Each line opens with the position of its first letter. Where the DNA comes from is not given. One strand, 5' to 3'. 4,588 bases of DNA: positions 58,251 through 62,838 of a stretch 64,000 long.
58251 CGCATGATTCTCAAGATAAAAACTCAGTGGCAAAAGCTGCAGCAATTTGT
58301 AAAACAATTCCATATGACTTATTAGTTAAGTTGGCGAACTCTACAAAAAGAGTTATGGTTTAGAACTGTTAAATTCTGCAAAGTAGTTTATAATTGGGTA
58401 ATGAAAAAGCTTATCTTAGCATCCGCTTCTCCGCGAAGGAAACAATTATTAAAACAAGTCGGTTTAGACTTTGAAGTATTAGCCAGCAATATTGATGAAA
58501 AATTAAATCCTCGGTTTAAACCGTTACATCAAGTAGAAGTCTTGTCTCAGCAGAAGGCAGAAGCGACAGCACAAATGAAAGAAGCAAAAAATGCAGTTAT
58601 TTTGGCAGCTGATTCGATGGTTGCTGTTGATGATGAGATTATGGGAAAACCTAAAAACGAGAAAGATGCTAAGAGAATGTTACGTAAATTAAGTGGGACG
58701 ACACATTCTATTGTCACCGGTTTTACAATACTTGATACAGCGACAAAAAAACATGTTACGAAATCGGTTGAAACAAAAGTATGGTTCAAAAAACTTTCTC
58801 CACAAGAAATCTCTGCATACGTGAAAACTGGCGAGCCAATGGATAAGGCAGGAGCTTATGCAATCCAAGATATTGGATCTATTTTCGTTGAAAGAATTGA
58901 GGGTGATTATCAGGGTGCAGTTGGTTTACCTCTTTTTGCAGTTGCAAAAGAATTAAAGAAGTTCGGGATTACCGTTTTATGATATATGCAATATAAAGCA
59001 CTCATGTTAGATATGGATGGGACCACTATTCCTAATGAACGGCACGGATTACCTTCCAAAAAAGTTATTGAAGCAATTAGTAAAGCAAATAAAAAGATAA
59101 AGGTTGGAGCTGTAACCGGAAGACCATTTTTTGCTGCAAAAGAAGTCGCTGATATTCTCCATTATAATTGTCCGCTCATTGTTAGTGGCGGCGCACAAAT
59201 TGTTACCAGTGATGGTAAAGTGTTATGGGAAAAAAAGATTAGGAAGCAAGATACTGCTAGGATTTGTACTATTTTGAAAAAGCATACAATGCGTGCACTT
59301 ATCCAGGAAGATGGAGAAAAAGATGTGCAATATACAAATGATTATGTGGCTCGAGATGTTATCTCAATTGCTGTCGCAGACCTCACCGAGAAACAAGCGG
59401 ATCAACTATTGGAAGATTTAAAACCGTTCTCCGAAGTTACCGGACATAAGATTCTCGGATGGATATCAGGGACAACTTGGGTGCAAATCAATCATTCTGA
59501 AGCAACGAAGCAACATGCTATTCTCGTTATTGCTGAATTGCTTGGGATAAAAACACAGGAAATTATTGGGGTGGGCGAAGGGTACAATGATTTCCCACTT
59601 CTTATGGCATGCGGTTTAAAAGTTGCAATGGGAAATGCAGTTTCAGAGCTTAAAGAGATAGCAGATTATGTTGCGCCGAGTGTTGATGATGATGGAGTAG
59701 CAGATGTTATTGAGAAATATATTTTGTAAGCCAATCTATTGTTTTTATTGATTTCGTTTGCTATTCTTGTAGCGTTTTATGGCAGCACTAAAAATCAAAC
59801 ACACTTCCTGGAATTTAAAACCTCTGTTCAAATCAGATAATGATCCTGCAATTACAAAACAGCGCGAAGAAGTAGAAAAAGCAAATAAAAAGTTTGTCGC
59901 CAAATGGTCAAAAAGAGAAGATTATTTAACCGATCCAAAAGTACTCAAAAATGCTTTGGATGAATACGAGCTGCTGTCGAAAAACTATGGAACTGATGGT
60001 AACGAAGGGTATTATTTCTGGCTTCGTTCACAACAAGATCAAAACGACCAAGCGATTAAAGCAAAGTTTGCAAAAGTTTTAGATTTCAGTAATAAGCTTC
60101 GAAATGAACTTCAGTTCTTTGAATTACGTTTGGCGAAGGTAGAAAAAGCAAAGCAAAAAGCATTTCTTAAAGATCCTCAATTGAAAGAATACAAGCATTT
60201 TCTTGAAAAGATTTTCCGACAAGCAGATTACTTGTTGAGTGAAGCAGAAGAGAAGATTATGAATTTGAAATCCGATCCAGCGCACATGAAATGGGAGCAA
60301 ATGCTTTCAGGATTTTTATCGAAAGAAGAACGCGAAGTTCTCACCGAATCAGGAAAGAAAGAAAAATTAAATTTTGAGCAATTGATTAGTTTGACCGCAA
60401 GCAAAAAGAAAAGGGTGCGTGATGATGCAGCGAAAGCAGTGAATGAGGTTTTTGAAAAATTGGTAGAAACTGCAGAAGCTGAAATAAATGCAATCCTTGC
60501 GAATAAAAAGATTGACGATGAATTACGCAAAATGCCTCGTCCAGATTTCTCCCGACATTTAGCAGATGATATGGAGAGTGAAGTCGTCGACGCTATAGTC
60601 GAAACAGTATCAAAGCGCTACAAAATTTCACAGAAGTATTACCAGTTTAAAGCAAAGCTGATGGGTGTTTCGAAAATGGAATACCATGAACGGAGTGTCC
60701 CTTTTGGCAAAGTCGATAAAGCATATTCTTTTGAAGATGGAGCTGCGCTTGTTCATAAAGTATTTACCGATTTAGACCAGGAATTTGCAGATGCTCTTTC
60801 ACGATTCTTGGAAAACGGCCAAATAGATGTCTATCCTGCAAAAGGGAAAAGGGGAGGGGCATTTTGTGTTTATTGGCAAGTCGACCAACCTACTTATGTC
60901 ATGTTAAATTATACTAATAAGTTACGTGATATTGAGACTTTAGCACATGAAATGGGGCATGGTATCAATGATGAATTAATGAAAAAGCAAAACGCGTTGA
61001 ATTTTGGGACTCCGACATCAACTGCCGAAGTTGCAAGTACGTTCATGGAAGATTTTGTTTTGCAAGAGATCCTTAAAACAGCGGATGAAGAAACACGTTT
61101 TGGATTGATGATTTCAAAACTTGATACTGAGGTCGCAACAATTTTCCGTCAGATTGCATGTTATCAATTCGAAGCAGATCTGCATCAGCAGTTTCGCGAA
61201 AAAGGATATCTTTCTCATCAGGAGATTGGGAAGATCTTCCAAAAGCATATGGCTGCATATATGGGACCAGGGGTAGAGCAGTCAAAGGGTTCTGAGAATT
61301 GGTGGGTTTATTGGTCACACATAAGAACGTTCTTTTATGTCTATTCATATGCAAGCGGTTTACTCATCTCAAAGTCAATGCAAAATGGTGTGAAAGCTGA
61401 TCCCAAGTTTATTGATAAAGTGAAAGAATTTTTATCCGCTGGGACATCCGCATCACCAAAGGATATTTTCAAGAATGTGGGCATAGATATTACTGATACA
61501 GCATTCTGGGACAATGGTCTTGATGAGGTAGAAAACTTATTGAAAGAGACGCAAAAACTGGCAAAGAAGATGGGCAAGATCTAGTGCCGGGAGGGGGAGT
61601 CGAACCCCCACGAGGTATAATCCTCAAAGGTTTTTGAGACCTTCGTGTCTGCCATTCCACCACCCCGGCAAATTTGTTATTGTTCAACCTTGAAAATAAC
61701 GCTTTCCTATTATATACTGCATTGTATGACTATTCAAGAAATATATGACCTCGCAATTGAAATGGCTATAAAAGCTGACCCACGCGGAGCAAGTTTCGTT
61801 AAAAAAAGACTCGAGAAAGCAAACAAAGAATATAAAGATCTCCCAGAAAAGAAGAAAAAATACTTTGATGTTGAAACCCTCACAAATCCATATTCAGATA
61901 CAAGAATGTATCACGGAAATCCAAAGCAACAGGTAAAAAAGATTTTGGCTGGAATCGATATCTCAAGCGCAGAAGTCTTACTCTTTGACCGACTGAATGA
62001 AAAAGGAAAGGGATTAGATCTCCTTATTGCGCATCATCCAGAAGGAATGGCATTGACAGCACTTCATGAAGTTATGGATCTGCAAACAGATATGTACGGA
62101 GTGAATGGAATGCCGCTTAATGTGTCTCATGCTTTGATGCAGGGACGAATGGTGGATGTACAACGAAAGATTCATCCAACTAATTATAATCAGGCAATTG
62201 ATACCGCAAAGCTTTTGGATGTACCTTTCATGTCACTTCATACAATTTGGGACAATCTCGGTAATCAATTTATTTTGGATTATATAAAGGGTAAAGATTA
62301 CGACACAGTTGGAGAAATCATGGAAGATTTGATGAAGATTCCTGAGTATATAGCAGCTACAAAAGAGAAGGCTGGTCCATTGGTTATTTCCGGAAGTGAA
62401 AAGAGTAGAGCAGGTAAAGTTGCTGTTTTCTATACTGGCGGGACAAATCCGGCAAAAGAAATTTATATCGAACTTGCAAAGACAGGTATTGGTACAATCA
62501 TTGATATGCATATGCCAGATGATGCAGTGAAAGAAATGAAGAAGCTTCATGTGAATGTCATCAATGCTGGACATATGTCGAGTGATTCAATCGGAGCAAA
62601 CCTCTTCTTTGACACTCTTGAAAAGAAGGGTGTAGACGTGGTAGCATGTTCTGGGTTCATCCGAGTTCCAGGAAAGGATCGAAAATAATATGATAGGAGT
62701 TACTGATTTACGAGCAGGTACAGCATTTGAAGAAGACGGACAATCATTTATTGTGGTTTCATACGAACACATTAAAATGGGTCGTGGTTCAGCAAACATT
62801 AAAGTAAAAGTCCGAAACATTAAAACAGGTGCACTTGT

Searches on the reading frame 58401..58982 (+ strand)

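Call 58: search_protein_families(library=pfam, proteins=[window:58401-58982:+], max_evalue=0.00001)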
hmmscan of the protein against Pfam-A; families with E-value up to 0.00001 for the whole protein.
window:58401-58982:+ (193 aa): 1 family
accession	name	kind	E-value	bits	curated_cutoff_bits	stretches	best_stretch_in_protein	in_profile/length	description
PF02545.19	Maf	-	2.5e-63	213.6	27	1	3-188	1-187/187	Maf-like protein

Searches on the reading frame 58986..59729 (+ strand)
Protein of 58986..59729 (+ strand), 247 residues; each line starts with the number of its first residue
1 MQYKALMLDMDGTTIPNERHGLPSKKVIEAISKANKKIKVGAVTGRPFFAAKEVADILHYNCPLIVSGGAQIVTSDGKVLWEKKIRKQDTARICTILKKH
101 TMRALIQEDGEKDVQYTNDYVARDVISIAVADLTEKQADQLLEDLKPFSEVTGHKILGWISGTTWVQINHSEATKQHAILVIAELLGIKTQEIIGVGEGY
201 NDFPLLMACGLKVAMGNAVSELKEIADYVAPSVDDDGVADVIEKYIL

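Call 58: search_protein_families(library=pfam, proteins=[window:58986-59729:+], max_evalue=0.00001)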
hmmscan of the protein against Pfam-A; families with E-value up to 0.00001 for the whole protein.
window:58986-59729:+ (247 aa): 2 families
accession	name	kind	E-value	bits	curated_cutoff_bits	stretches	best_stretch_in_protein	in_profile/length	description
PF08282.18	Hydrolase_3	-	1.5e-39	136.7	20.9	2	115-242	132-255/255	haloacid dehalogenase-like hydrolase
PF05116.19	S6PP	-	1e-06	29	20.3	1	4-222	3-213/247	Sucrose-6F-phosphate phosphohydrolase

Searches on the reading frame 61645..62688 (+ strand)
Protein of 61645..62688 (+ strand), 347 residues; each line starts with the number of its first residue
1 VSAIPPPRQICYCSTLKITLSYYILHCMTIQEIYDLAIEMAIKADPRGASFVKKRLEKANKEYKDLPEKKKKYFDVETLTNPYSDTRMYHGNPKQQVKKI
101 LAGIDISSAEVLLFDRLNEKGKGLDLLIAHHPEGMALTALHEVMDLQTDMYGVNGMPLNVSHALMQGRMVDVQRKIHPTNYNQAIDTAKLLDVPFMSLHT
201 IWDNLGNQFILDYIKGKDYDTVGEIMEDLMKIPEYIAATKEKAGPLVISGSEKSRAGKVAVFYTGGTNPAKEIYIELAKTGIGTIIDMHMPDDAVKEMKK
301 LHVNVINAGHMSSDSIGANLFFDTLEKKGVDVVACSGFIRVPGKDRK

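Call 58: search_protein_families(library=pfam, proteins=[window:61645-62688:+], max_evalue=0.00001)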
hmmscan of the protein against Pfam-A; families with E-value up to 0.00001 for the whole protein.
window:61645-62688:+ (347 aa): 1 family
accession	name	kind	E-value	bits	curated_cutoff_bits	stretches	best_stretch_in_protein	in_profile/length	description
PF01784.24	DUF34_NIF3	-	1.2e-07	32.1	23.4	0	188-328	88-238/256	Duf34/NIF3 (NGG1p interacting factor 3)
